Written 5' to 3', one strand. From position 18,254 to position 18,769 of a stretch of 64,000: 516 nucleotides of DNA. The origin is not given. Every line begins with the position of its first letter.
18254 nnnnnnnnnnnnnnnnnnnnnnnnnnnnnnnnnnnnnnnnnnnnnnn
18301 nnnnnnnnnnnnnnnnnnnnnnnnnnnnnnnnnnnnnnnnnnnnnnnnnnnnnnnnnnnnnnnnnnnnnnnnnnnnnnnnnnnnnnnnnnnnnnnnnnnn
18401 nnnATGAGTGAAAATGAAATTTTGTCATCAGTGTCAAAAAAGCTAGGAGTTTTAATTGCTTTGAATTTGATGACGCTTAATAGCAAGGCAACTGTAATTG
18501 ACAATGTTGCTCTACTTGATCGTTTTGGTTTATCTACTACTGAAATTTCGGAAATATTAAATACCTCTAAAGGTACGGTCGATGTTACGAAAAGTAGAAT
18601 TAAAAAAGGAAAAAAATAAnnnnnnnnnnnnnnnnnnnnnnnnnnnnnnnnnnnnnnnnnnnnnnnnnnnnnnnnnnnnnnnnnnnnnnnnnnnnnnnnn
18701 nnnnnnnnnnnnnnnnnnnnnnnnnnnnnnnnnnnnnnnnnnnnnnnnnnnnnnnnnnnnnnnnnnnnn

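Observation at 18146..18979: Tandem array of four paralogous small HTH proteins at the island edge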

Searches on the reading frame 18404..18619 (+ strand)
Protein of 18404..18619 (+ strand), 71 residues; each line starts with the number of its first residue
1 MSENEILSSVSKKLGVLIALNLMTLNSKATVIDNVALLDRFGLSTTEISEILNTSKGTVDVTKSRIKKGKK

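Call 5: search_protein_families(library=pfam, proteins=[window:18404-18619:+], max_evalue=1)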
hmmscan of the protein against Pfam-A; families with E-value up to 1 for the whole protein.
window:18404-18619:+ (71 aa): 7 families
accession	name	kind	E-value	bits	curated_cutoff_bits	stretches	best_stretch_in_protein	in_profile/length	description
PF08281.18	Sigma70_r4_2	-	1.3e-05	25.2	25.7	1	39-68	23-52/54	Sigma-70, region 4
PF00196.25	GerE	-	0.00069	19.6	23.5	1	42-67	17-42/57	Bacterial regulatory proteins, luxR family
PF13384.12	HTH_23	-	0.00099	19.3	24.6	1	36-67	12-42/50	Homeodomain-like domain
PF20432.4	Xre-like-HTH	-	0.028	15.2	25.8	1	36-59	17-40/63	Antitoxin Xre-like helix-turn-helix domain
PF14833.11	NAD_binding_11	-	0.062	14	30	1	19-67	9-57/122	NAD-binding of NADP-dependent 3-hydroxyisobutyrate dehydrogenase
PF02536.19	mTERF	-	0.093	12.1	23.1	1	7-53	122-168/314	mTERF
PF12802.13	MarR_2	-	0.23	12.1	27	0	38-59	14-37/61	MarR family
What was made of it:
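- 18404..18619 (+): Gene B, 71 aa: the most conserved member, with a sigma-r4/LuxR-like HTH. Sigma70_r4_2 at E 1.3e-5, just below the cut-off (call 5).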

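Call 8: search_protein_families(library=phrogs, proteins=[window:18404-18619:+], max_evalue=0.1)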
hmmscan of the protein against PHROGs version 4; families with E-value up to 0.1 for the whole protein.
window:18404-18619:+ (71 aa): 3 families
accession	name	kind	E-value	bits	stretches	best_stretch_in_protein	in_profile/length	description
phrog_3855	-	DNA, RNA and nucleotide metabolism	0.00044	21.7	1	25-68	62-105/115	HTH DNA binding protein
phrog_1740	-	transcription regulation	0.032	13.7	1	42-68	184-210/567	RNA polymerase sigma factor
phrog_664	-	DNA, RNA and nucleotide metabolism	0.091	13.6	1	27-64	37-74/210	DNA binding protein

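Call 22: search_protein_families(library=padloc, proteins=[window:18404-18619:+], max_evalue=0.1)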
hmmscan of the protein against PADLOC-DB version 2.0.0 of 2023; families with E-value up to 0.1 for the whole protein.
window:18404-18619:+ (71 aa): 0 families

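Call 24: search_solved_structures(query=A3, max_evalue=1, show_alignments=2)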
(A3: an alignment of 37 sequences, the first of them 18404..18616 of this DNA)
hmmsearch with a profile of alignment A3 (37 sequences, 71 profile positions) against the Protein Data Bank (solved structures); distinct sequences matched with E-value up to 1: 20.
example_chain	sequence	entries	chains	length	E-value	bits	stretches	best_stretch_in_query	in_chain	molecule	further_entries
8cwy_A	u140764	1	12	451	5.6e-12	48.4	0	30-53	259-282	T32-15-1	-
8cws_A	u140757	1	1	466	2.3e-10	43.3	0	30-53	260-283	F4132-2 Chain A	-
5cwb_A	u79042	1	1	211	1.8e-08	37.2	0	31-53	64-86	Designed helical repeat protein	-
7mwr_B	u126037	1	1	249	2.1e-07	33.8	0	31-53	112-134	LHD101B4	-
8vd6_A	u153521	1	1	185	4.1e-06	29.6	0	32-59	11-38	CAP REPEAT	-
9drl_A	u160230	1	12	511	0.0062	19.5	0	29-53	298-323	T33-549_B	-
3op9_A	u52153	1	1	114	0.03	17.3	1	25-60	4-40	Pli0006 protein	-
8hno_A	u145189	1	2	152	0.031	17.2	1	37-64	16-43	Archaeal transcription regulator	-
8hnp_A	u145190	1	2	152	0.032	17.2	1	37-64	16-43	Archaeal transcription regulator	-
2fmy_A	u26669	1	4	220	0.042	16.8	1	40-68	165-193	carbon monoxide oxidation system transcription regulator CooA-1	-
2hkx_A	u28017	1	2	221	0.046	16.7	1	40-68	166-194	Carbon monoxide oxidation system transcription regulator CooA-1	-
6vfi_A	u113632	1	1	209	0.12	15.3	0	4-53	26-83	O43_dn18A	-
3clo_A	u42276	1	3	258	0.13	15.2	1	38-66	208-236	Transcriptional regulator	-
8tac_A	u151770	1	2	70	0.14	15.1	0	40-60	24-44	DBP48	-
3viq_B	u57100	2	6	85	0.19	14.7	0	18-47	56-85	Mating-type switching protein swi5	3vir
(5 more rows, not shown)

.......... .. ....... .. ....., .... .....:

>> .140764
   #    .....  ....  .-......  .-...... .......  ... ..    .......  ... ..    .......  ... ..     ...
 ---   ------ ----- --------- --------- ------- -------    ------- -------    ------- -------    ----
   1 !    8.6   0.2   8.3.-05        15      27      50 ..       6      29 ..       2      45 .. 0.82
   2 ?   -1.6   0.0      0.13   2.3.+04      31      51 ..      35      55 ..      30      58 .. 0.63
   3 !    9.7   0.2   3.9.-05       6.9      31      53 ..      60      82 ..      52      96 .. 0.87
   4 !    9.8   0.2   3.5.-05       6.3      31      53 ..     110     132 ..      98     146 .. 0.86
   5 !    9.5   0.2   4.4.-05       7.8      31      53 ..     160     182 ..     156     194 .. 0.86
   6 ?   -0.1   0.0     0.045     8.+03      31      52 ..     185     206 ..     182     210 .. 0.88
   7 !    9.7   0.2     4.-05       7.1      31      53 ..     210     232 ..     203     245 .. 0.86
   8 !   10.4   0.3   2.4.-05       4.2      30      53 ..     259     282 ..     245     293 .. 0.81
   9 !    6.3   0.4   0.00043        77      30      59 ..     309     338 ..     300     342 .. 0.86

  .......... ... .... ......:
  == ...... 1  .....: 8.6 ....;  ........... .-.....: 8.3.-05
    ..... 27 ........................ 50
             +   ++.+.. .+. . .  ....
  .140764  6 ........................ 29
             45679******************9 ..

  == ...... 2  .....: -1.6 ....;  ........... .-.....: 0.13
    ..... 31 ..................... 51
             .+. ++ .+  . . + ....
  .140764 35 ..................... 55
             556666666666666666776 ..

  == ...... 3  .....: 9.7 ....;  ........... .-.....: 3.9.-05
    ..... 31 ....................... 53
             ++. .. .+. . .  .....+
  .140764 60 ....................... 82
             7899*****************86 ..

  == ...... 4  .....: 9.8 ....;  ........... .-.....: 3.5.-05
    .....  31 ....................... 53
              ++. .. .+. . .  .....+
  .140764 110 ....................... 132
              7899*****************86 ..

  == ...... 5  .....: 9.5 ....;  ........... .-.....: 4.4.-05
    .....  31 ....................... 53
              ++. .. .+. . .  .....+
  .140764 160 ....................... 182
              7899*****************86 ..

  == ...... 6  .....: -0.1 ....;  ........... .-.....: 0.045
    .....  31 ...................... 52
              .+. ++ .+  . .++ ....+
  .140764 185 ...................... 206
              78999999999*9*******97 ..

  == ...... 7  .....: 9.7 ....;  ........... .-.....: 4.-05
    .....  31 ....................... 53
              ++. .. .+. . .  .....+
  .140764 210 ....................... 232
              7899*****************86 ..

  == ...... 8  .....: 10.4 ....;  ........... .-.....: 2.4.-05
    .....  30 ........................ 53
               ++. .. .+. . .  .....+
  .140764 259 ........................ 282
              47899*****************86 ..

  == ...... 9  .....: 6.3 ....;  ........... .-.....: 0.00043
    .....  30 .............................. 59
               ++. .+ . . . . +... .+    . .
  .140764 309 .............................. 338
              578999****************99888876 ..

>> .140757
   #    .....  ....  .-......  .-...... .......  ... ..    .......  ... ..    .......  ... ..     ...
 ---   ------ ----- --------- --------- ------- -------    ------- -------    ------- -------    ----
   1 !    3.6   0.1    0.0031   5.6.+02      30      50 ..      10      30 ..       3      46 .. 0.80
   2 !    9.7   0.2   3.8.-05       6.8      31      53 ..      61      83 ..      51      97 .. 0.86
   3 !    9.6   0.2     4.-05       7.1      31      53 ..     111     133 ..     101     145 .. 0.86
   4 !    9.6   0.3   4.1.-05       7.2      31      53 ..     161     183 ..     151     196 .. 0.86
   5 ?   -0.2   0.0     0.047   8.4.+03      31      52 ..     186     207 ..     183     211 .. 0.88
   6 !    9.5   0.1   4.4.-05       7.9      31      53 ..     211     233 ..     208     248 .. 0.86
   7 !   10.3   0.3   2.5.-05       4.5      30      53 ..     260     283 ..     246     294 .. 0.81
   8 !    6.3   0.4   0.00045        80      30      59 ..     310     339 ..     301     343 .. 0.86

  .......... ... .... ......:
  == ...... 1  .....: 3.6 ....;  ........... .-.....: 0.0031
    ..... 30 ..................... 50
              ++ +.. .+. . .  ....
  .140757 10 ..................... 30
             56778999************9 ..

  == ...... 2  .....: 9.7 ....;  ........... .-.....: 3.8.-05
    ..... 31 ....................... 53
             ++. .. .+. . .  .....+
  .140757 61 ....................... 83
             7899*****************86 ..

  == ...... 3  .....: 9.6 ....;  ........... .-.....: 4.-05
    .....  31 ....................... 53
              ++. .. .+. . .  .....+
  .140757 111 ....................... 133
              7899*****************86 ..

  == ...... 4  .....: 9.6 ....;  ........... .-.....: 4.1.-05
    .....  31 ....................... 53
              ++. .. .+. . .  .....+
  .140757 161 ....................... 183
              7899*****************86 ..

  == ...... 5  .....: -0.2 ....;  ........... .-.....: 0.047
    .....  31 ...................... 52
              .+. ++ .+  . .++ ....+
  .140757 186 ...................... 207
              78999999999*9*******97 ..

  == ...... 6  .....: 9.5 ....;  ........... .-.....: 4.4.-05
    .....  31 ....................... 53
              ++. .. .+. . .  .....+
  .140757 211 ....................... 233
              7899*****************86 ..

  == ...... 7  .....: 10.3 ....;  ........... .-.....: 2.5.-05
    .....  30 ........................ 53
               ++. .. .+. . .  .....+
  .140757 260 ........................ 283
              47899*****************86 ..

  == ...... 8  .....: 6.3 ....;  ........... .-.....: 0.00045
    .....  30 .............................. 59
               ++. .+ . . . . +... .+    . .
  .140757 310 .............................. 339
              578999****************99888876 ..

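Call 26: find_related_loci(query=A3, collection=metagenome_contigs, flank=8000)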
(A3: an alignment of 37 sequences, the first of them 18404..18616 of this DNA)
Query A3 (71 aa) in metagenome_contigs; peptide patterns used: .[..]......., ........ (x = any residue, [..] = any of these).
506 stretches matched a pattern; 55 encode a relative of the query (tblastn E <= 1e-3); 55 distinct loci.
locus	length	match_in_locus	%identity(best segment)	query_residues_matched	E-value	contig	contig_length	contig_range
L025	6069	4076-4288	66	1-71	2e-27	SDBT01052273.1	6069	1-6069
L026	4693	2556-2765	66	1-70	3e-26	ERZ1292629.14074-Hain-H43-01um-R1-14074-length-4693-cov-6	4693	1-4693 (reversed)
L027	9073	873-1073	67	1-67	7e-26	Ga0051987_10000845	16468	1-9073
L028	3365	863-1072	64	1-70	9e-26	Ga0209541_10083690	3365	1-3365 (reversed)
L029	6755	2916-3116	67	1-67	7e-26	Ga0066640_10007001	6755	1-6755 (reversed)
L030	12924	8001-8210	66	1-70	8e-26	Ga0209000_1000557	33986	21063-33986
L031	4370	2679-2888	64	1-70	9e-26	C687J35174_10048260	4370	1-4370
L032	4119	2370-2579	64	1-70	9e-26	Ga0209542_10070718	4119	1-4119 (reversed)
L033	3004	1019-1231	62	1-71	1e-25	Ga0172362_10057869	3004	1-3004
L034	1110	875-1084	63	1-70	6e-26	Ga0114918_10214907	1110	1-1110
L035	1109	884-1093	63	1-70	7e-26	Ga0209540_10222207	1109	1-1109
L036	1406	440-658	64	1-71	2e-25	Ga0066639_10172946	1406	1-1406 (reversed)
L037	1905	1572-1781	66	1-70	4e-25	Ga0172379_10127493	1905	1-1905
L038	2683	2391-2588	65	1-66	1e-24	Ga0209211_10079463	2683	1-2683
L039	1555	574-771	64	1-66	2e-24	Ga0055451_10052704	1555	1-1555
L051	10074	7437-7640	51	3-70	2e-18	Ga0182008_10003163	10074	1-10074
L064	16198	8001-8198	48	1-66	9e-16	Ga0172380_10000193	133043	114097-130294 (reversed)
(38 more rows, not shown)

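Call 36: search_protein_families(library=ncbifam, proteins=[window:18404-18619:+], max_evalue=0.1)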
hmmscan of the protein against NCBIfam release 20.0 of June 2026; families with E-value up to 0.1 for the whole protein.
window:18404-18619:+ (71 aa): 6 families
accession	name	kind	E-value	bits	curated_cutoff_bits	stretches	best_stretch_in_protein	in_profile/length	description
TIGR02937.1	sigma70-ECF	superfamily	0.0019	17.8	42.9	1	41-68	132-159/165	sigma-70 family RNA polymerase sigma factor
NF052366.1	photon_PedR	equivalog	0.066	13.4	120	0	31-66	10-41/74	photosynthetic electron transport-dependent transcriptional regulator PedR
NF007229.0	PRK09647.1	equivalog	0.066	12.5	265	1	34-70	162-195/220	RNA polymerase sigma factor SigE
TIGR02959.1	SigZ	equivalog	0.067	13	168.65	1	10-71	86-142/170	RNA polymerase sigma factor SigZ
TIGR02947.1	SigH_actino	hypoth_equivalog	0.075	12.7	251.55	1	35-71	140-173/193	RNA polymerase sigma-70 factor, TIGR02947 family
NF007216.0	PRK09638.1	equivalog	0.095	12.4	194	1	34-69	134-166/180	RNA polymerase sigma factor SigY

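Call 48: predict_structure(alignment_id=A3)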
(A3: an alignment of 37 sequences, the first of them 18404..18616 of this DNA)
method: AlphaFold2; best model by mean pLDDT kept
length: 71 residues; sequences in the alignment: 37
mean_pLDDT: 83.6   pTM: 0.61
mean pLDDT of the five models: 83.6, 80.2, 80.1, 80.0, 77.1
residues with pLDDT >= 90: 13; 70-90: 54; 50-70: 4; < 50: 0
segments of 3 or more residues with pLDDT < 50: none
pLDDT, mean of each block of 10 residues (from residue 1): 80 83 73 87 89 90 86 60
secondary structure, 60 per line:
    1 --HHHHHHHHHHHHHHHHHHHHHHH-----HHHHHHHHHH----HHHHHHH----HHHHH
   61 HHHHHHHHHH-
elements in order: H3-25 H31-40 H45-51 H56-70
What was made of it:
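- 18404..18619 (+): AlphaFold2 pLDDT is 83.6, with helices 3-25, 31-40, 45-51 and 56-70 (call 48).
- On Sigma-70 family / Sigma70_r4_2 (PF08281): The proteins are 56-81 aa. AlphaFold2 shows only four helices for B (call 48).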

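Call 50: search_protein_representatives(alignment_id=A3)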
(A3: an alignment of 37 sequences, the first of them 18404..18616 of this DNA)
Query: 37 sequences, 71 profile positions. Proteins with E-value up to 0.001 (for the whole library): 898; up to 1e-10: 53; up to 1e-30: 1. The best 150 are listed.
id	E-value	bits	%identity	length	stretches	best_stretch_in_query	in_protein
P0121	3.2e-31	123.0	-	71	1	1-71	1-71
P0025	3.2e-30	119.8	-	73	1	1-70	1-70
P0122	2.3e-29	117.0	-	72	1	1-71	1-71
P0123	2.5e-26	107.3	-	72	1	1-71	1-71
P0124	1.3e-21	92.1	-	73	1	2-70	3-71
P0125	3.0e-19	84.6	-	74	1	1-70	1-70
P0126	1.8e-18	82.1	-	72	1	1-69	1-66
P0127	1.9e-18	82.0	-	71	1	2-69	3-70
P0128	4.8e-18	80.7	-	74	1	1-70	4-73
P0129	1.5e-17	79.1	-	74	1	2-71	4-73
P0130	2.4e-17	78.5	-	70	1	1-70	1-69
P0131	4.2e-17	77.7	-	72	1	1-70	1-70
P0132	5.3e-17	77.4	-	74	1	2-70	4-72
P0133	6.1e-17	77.2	-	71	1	1-70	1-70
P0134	6.5e-17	77.1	-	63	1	28-71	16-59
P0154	2.1e-12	62.6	-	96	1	1-71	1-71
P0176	3.8e-10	55.4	-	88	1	3-71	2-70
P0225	2.9e-08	49.4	-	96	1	7-70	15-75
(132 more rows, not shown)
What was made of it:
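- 18404..18619 (+): 898 50%-identity clusters at E<=1e-3 (call 50).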

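Call 51: fold_search(model_id=the predicted structure, library=pdb)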
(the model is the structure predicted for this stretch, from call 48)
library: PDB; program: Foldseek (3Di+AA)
matches with E <= 10: 202; with E <= 0.001: 0
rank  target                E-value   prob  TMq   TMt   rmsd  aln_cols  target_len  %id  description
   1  3hug_A                1.2e+00  0.47  0.44  0.39   8.6        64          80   20  Crystal structure of Mycobacterium tuberculosis anti-sigma factor RslA in complex with -35 promoter binding domain of  (released 2010-03-02)
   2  8z6g_B                1.3e+00  0.60  0.51  0.23   9.1        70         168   17  the AlgU-MucAcyto complex structure in Pseudomonas aeruginosa (released 2024-05-08)
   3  3hyi                  1.4e+00  0.33  0.41  0.13   7.0        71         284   22  Crystal structure of full-length DUF199/WhiA from Thermatoga maritima (released 2009-09-01)
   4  1s3j_B                1.4e+00  0.30  0.46  0.25  12.0        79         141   20  X-ray crystal structure of YusO protein from Bacillus subtilis (released 2004-04-13)
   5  3hug_C                1.5e+00  0.41  0.44  0.41   8.8        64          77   20  Crystal structure of Mycobacterium tuberculosis anti-sigma factor RslA in complex with -35 promoter binding domain of  (released 2010-03-02)
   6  3hug_G                1.9e+00  0.35  0.44  0.42   8.5        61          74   21  Crystal structure of Mycobacterium tuberculosis anti-sigma factor RslA in complex with -35 promoter binding domain of  (released 2010-03-02)
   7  9a7s_A                2.3e+00  0.30  0.46  0.14   8.9        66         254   21  Integrative model of RPSD-RPOB by crosslinking MS and deep learning (released 2024-09-18)
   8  7bhy_A                2.3e+00  0.28  0.37  0.46  11.3        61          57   21  DNA-binding domain of DeoR in complex with the DNA operator (released 2021-11-10)
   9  4y15_A                2.6e+00  0.51  0.51  0.15   9.3        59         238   24  SdiA in complex with 3-oxo-C6-homoserine lactone (released 2015-04-08)
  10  7bhy_B                2.6e+00  0.33  0.37  0.50   9.5        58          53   21  DNA-binding domain of DeoR in complex with the DNA operator (released 2021-11-10)
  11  1s3j_A                2.6e+00  0.20  0.45  0.24  10.5        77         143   21  X-ray crystal structure of YusO protein from Bacillus subtilis (released 2004-04-13)
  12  1lj9_A                2.6e+00  0.18  0.43  0.23   9.3        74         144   12  The crystal structure of the transcriptional regulator SlyA (released 2003-01-21)
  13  3hug_K                2.8e+00  0.35  0.44  0.44   6.6        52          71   23  Crystal structure of Mycobacterium tuberculosis anti-sigma factor RslA in complex with -35 promoter binding domain of  (released 2010-03-02)
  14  3hug_E                2.8e+00  0.30  0.45  0.44   8.2        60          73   22  Crystal structure of Mycobacterium tuberculosis anti-sigma factor RslA in complex with -35 promoter binding domain of  (released 2010-03-02)
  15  9a4r_A                2.9e+00  0.41  0.53  0.18   8.8        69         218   22  Integrative model of RPSH-RPOB by crosslinking MS and deep learning (released 2024-09-18)
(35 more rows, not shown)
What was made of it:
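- Closest known: Sigma-70 region 4 / LuxR-GerE type HTH domains. Same: Its best fold matches are ECF sigma region 4 and NarL/SdiA (calls 5, 48, 51).
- The closest sequence and fold matches, though weak, are to sigma region 4 (calls 5, 36, 51).
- Tried and rejected: The top hits were sigma r4 and LuxR, but all had E>1, so they cannot be used as proof (call 51).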

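Call 58: search_dna_similar(query=window:18404-18616:+, collection=phages, mode=protein, max_evalue=0.001)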
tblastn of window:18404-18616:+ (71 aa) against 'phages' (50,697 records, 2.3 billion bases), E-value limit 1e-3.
No match.

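Call 59: search_dna_similar(query=window:18404-18616:+, collection=plasmids, mode=protein, max_evalue=0.001)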
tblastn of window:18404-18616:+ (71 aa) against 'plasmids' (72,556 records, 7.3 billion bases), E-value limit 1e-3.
No match.

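Call 60: find_related_loci(query=A3, collection=viral_contigs, flank=8000)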
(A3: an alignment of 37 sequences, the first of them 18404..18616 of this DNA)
Query A3 (71 aa) in viral_contigs; peptide patterns used: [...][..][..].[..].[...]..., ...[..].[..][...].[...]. (x = any residue, [..] = any of these).
64 stretches matched a pattern, but none encodes a relative of the query by tblastn (E <= 1e-3).
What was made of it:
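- The array is missing from phage, plasmid and viral collections (calls 58-60), so a role in mobile-element biology cannot be assessed from those collections. There are no hits in plasmid, phage or IMG/VR collections (calls 58-60).
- Tried and rejected: Phage, plasmid and IMG/VR searches with B found nothing (calls 58-60).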

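Call 66: find_encoding_contigs(protein=P0154, flank=6000, max_places=2)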
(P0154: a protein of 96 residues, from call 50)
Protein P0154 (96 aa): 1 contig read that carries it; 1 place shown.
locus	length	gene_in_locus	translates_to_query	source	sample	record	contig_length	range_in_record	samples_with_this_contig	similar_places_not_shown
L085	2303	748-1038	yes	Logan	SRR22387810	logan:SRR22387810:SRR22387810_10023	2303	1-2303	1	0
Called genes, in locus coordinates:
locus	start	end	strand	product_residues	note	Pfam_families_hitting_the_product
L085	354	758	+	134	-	-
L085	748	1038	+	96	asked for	-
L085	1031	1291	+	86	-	-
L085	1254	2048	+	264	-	PF18731:HEPN_Swt1 (weak)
